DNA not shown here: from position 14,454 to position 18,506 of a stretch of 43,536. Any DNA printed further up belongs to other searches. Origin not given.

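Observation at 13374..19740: Four-gene orphan cassette inserted between dnaA and rpmH at the replication origin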

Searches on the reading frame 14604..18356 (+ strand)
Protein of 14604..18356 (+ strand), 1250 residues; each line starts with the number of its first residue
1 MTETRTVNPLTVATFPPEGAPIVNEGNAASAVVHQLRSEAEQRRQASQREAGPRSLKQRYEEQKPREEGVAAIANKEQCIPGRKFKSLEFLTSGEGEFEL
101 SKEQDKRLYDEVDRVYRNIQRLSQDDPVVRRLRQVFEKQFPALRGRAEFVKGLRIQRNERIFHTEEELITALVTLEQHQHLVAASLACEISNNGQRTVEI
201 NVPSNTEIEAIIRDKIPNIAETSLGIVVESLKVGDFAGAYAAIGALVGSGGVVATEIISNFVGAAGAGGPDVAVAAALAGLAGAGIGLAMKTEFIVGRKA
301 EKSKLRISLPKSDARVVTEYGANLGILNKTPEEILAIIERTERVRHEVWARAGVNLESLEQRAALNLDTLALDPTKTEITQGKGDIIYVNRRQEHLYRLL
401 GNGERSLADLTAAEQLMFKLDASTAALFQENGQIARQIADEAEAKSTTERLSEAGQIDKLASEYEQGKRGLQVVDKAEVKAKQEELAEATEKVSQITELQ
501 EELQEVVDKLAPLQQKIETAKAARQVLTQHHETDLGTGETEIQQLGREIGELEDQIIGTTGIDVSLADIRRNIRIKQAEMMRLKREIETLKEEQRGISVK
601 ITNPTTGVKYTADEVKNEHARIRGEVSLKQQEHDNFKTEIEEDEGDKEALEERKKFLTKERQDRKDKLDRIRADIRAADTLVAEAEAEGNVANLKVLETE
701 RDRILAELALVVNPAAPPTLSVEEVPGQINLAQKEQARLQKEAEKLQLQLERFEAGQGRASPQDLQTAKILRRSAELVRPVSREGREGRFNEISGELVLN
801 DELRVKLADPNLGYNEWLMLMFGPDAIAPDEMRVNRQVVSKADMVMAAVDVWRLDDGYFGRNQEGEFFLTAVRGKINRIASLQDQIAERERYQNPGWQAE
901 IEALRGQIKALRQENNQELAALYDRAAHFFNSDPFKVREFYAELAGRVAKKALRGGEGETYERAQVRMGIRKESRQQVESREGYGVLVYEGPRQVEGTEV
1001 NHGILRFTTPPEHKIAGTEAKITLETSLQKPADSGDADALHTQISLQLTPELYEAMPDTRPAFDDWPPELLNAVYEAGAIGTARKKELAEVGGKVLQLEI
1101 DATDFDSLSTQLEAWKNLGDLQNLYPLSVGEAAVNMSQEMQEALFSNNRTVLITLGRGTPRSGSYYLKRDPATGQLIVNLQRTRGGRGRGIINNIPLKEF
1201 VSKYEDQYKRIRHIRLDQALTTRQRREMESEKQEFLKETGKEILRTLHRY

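Call 4: search_protein_families(library=pfam, proteins=[window:14604-18356:+], max_evalue=1)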
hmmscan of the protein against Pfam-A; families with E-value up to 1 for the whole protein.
window:14604-18356:+ (1250 aa): 2 families
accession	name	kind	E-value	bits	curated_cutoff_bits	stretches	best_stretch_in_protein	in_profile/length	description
PF12207.13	DUF3600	-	0.081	13.3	26.5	1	450-530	32-109/160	Domain of unknown function (DUF3600)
PF05478.16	Prominin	-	0.37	9.3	34.3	1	480-622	571-714/799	Prominin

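Call 5: search_protein_families(library=ncbifam, proteins=[window:14604-18356:+], max_evalue=1)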
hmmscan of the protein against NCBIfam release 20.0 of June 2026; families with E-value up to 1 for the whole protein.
window:14604-18356:+ (1250 aa): 2 families
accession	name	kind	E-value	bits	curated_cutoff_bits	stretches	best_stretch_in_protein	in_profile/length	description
NF045487.1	ASRP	equivalog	0.0018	17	300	1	422-748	88-411/593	archaea-specific SMC-related protein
NF050095.1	BetGlucuronLacZ4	equivalog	0.0071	14.5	950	1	584-668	151-236/666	beta-glucuronidase LacZ4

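Call 8: find_homologous_proteins(query=window:14604-18356:+)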
Query window:14604-18356:+ (1250 aa): 1 proteins with E <= 0.001 among 8000 candidates.
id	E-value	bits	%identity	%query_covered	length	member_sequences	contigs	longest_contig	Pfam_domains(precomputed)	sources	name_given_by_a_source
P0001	0.0e+0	2703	100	100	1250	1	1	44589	-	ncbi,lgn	-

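Call 9: find_encoding_contigs(protein=P0001, flank=10000)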
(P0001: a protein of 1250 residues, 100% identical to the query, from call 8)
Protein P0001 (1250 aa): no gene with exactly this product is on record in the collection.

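Call 11: find_homologous_proteins(query=P0004, max_evalue=10)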
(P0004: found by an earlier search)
Query P0004 (320 aa): 1 proteins with E <= 10 among 2569 candidates.
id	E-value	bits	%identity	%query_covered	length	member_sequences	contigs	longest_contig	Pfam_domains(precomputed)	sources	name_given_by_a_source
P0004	7.0e-209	710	100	100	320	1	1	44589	-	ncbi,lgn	-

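Call 12: find_related_loci(query=P0005, collection=genome_contigs, flank=10000)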
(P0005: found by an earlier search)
Query P0005 (463 aa) in genome_contigs; peptide patterns used: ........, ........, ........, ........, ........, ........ (x = any residue, [..] = any of these).
600 stretches matched a pattern (row limit reached: there are more); 596 encode a relative of the query (tblastn E <= 1e-3); the best 80 are kept; 80 distinct loci.
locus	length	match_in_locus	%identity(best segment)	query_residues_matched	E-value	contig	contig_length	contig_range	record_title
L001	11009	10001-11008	58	1-336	2e-123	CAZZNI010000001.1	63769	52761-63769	MAG TPA_asm: uncultured Gammaproteobacteria bacterium isolate SRP241326_co4_16 genome assembly, contig: NODE_739_length_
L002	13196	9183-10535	45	1-460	5e-117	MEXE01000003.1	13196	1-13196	MAG: Candidatus Amesbacteria bacterium RBG_19FT_COMBO_48_16 rbg_19ft_combo_scaffold_1223, whole genome shotgun sequence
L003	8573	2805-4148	41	1-462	9e-113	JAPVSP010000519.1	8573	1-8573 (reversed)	MAG: Chloroflexota bacterium isolate MW2_metabat.28 k97_846952, whole genome shotgun sequence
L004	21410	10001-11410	38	7-459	9e-110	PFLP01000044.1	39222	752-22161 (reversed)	MAG: Candidatus Pacebacteria bacterium CG_4_10_14_0_8_um_filter_42_14 CG_4_10_14_0.8_um_filter_scaffold_382_c, whole gen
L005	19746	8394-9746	41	1-462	8e-110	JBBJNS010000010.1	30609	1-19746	MAG: Candidatus Limnocylindrales bacterium isolate RDP_SRG_33 NODE_437_length_30609_cov_10.487530, whole genome shotgun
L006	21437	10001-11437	38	6-461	1e-109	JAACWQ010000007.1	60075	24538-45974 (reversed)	MAG: Candidatus Paceibacterota bacterium isolate CG_2015-01t_44_17 CG_2015-01t_curated_scaffold_175, whole genome shotgu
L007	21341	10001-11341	39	1-459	6e-109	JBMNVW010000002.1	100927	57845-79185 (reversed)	MAG: Patescibacteria group bacterium isolate SBF912SR6HQ0010 scaffold_339_c2, whole genome shotgun sequence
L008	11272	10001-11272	43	5-431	2e-108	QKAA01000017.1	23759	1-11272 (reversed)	MAG: bacterium isolate SZUA-360 scaffold_5061, whole genome shotgun sequence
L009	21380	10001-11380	40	1-462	2e-108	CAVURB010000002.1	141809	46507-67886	MAG: uncultured Chloroflexia bacterium isolate MFD09730.bin.2.23 genome assembly, contig: contig_11240, whole genome sho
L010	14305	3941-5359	40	1-462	4e-107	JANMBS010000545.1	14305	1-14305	MAG: Thermomicrobiales bacterium isolate OTE_1_metabat_29 OTE_1_k141_2949374, whole genome shotgun sequence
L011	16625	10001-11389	39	1-462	9e-107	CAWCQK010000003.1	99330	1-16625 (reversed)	MAG: uncultured Chloroflexia bacterium isolate MFD04967.bin.2.110 genome assembly, contig: contig_19508, whole genome sh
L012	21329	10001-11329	41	5-462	1e-106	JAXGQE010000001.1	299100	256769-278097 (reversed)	MAG: Candidatus Sumerlaeota bacterium isolate AnMBR.bin319 bin319_1, whole genome shotgun sequence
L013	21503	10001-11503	38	4-456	2e-106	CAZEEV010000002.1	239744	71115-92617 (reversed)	MAG TPA_asm: uncultured Pseudomonadales bacterium isolate SRP294416_co1_79 genome assembly, contig: NODE_15_length_23974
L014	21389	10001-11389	40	1-462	1e-106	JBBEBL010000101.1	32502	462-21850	MAG: Chloroflexota bacterium isolate LejiaF_70_36 Lejia_F_2025_length_32502_cov_22, whole genome shotgun sequence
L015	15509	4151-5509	38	4-461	3e-105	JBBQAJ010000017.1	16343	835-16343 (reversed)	MAG: Candidatus Saccharimonadales bacterium isolate Co_metawrap_1474 Cmw_1474_k141_12360628_length_16343_cov_18.0000, wh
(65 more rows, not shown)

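Call 15: search_protein_families(library=phrogs, proteins=[P0002, P0001, P0003, P0004], max_evalue=0.1)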
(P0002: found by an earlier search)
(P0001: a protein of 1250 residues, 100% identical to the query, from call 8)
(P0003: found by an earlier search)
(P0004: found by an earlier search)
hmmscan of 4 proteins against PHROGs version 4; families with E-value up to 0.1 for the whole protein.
P0002 (383 aa): 1 family
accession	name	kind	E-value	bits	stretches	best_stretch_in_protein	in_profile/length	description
phrog_33586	-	unknown function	0.068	14.7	0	261-301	50-90/112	-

P0001 (1250 aa): 2 families
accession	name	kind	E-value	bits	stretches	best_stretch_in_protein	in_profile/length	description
phrog_77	-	DNA, RNA and nucleotide metabolism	2.1e-05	24.2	1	455-753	481-789/967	SbcC-like subunit of palindrome specific endonuclease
phrog_16880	-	DNA, RNA and nucleotide metabolism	0.014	16.3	1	579-680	49-151/162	endonuclease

P0003 (118 aa): 0 families

P0004 (320 aa): 0 families

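Call 16: search_protein_families(library=padloc, proteins=[P0002, P0001, P0003, P0004], max_evalue=0.1)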
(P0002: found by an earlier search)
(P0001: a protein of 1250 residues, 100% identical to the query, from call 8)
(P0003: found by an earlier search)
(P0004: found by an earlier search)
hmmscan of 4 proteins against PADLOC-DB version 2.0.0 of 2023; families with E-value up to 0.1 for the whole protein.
P0002 (383 aa): 0 families

P0001 (1250 aa): 0 families

P0003 (118 aa): 1 family
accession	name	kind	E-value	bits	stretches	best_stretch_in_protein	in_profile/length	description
PDLC03018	MTase_I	-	0.0069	12.8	1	12-102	163-253/749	Type I methyltransferase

P0004 (320 aa): 0 families

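Call 17: search_solved_structures(query=P0001, max_evalue=1)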
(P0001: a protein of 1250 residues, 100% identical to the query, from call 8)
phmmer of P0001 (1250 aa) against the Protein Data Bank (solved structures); distinct sequences matched with E-value up to 1: 0.

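Call 21: find_homologous_proteins(query=P0002, max_evalue=10)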
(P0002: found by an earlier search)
Query P0002 (383 aa): 1 proteins with E <= 10 among 8000 candidates.
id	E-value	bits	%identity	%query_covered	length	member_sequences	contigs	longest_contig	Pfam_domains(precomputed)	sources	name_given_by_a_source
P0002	2.0e-242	822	100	100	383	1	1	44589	-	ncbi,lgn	-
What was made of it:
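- Tried and rejected: Word-indexed homologue searches. p1250, p320 and p383 returned only themselves (calls 8, 11, 21).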

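Call 31: search_solved_structures(query=P0002, max_evalue=10)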
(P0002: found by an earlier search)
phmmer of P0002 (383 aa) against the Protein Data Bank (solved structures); distinct sequences matched with E-value up to 10: 8.
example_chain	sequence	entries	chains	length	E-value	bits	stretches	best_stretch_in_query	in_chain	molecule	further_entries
3p88_A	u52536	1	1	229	1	11.8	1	210-309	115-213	Farnesoid X receptor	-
3p89_A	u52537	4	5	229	1.1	11.7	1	210-309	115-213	Farnesoid X receptor | Bile acid receptor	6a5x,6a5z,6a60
3gd2_A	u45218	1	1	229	1.1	11.7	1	210-309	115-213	Bile acid receptor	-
3hc6_A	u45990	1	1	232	1.1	11.7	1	210-309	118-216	Bile acid receptor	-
6a5w_A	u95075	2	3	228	1.1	11.7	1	210-308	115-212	Bile acid receptor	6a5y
4oiv_A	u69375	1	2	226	1.1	11.7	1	210-308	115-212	Bile acid receptor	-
8t2i_A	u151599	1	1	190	1.9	10.9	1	281-328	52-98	Transcription factor MYC3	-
7wrl_A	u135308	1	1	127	2.8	10.4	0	71-130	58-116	BD55-1239H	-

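Call 32: search_solved_structures(query=P0004, max_evalue=10)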
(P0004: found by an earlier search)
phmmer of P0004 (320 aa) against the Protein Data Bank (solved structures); distinct sequences matched with E-value up to 10: 5.
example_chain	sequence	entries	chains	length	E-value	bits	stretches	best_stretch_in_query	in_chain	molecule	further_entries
8oqk_A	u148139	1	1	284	0.11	15.1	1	139-172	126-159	N-acetylglucosamine kinase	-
8ow7_A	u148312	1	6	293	0.11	15.1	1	139-172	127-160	N-acetylglucosamine kinase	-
8ymc_C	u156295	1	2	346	0.52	12.9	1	182-253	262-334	Cell division protein FtsX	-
8hd0_C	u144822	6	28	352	0.54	12.8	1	182-253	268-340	Cell division protein FtsX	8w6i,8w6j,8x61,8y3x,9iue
1zxo_A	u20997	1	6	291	0.79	12.3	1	138-172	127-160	conserved hypothetical protein Q8A1P1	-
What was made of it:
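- Checked: Pfam, NCBIfam, PHROGs, PADLOC and PDB sequence searches give only coiled-coil noise (calls 4, 5, 15, 16, 17, 31, 32).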

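Call 36: find_encoding_contigs(protein=P0006, flank=10000, max_places=3)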
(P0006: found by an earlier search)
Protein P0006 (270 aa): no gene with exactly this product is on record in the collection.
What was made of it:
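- Tried and rejected: Failed (calls 9, 36).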

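Call 41: search_protein_representatives(protein=window:14604-18203:+)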
Query: 1200 residues. Proteins with E-value up to 0.001 (for the whole library): 18; up to 1e-10: 13; up to 1e-30: 8. The best 18 are listed.
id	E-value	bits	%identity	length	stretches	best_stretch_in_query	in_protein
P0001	0.0e+00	2593.8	100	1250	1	1-1200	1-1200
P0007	3.4e-135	469.3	35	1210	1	54-1179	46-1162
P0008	5.4e-125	435.6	33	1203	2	58-1045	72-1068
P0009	3.6e-81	290.5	29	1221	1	99-1178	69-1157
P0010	1.5e-75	271.9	29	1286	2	146-1186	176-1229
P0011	5.5e-59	217.0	29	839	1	117-970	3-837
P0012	7.5e-40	153.6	27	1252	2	54-535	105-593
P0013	2.6e-39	151.8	32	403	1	833-1179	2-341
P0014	1.7e-28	116.0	27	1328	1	81-1156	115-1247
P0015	2.5e-27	112.2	30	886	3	81-229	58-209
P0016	2.7e-19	85.6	24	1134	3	614-1144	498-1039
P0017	1.9e-17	79.5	27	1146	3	79-213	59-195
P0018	1.1e-14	70.3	24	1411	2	430-1087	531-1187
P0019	2.1e-06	42.9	40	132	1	103-215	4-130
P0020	2.1e-06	42.9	25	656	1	797-1062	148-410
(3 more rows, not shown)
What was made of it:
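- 14604..18356 (+): Gene B (p1250). The large conserved protein of the module: a variable N-terminus, a conserved helical N-domain, a Gly/Ala hydrophobic hairpin, a small alpha/beta segment, about 350 residues of long helices, a conserved C-terminal helical plus alpha/beta domain, and a conserved terminal ...LQRY (HRY here). Relatives P0007-P0018 at E from 3e-135 to 1e-14 among 1.84 billion representatives (call 41).
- The module is far too rare for a core cell-biology role: about 13 representatives among 1.84 billion (call 41).
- Tried and rejected: This was misleading for p1250, because the exhaustive search (call 41) then found a family.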

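Call 42: find_encoding_contigs(protein=P0007, flank=10000, max_places=4)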
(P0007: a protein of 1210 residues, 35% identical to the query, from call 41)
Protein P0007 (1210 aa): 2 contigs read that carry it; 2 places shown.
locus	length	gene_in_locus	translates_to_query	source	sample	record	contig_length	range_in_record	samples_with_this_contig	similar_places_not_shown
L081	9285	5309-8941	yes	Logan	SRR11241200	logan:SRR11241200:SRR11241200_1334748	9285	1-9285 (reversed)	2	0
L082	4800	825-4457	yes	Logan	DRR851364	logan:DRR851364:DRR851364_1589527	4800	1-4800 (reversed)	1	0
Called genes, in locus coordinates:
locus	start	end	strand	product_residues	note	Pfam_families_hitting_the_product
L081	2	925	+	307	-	?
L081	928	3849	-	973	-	-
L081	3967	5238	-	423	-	-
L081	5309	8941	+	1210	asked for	PF09787:Golgin_A5 (weak)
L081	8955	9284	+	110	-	?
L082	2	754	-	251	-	?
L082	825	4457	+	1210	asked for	PF09787:Golgin_A5 (weak)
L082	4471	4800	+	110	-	?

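Call 48: find_encoding_contigs(protein=P0008, flank=10000, max_places=4)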
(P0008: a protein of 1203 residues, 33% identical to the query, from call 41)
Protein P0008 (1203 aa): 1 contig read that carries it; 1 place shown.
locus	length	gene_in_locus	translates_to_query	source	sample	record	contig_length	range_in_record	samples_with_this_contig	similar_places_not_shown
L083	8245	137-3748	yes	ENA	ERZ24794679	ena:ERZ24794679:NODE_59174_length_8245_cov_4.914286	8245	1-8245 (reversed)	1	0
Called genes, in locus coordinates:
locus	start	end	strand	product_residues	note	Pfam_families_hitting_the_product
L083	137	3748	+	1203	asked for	-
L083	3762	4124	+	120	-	-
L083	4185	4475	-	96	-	PF13744:HTH_37 (weak), PF13560:HTH_31 (weak), PF01381:HTH_3, PF12844:HTH_19, PF13443:HTH_26 (weak)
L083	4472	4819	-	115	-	PF05973:Gp49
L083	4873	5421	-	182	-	PF01687:Flavokinase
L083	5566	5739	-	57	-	-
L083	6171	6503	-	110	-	PF05635:23S_rRNA_IVP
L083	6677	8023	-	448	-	PF02308:MgtC, PF13194:DUF4010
